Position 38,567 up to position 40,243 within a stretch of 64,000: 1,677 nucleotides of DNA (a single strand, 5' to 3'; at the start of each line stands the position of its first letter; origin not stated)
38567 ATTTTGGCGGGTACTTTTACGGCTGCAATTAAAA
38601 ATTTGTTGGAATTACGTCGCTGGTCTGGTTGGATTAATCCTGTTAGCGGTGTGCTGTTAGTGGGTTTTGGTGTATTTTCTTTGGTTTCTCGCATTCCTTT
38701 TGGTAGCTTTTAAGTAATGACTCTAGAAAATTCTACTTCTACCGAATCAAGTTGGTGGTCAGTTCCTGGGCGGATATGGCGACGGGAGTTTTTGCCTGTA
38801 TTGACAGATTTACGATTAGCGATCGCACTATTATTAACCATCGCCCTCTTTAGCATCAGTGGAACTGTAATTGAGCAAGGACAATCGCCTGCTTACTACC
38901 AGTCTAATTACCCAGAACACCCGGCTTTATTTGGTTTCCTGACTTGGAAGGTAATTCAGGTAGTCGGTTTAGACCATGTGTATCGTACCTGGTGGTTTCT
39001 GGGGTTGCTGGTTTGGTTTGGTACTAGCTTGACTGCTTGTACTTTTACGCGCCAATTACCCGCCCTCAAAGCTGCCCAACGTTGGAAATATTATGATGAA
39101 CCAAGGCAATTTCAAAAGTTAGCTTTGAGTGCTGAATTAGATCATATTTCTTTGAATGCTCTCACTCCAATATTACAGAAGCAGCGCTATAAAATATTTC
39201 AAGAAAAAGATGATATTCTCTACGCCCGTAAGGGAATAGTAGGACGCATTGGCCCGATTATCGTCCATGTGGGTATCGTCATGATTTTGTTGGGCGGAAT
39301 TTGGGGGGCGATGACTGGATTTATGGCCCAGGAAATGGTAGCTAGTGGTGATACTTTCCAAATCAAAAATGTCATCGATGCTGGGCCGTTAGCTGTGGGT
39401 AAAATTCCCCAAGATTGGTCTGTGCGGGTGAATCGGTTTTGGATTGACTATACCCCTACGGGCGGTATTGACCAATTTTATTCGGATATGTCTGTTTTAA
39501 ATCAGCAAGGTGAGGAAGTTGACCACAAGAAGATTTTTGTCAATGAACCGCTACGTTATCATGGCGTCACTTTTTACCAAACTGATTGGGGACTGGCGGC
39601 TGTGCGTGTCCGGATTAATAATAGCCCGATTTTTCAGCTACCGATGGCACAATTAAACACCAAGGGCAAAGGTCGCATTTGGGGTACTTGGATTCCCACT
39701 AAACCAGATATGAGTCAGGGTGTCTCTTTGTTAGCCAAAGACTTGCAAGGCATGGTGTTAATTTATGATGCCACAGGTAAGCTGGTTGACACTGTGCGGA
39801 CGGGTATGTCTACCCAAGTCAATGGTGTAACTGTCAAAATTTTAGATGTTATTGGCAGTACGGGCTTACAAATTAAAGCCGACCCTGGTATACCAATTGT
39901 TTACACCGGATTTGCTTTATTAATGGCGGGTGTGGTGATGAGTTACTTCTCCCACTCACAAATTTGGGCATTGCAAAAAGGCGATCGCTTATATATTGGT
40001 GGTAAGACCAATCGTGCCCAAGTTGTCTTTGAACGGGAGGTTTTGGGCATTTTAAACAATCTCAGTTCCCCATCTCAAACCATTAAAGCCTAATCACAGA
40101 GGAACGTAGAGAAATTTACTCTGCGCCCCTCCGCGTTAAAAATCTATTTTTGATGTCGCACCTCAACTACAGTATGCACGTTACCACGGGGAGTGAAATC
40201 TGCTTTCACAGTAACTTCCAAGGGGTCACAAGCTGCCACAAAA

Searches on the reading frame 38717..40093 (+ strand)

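Call 39: search_protein_families(library=pfam, proteins=[window:38717-40093:+], max_evalue=0.0001)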
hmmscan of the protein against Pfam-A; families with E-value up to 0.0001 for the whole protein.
window:38717-40093:+ (458 aa): 1 family
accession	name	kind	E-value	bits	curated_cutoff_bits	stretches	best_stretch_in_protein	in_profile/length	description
PF05140.19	ResB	-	5.9e-77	260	24.6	2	32-303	1-276/486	ResB-like family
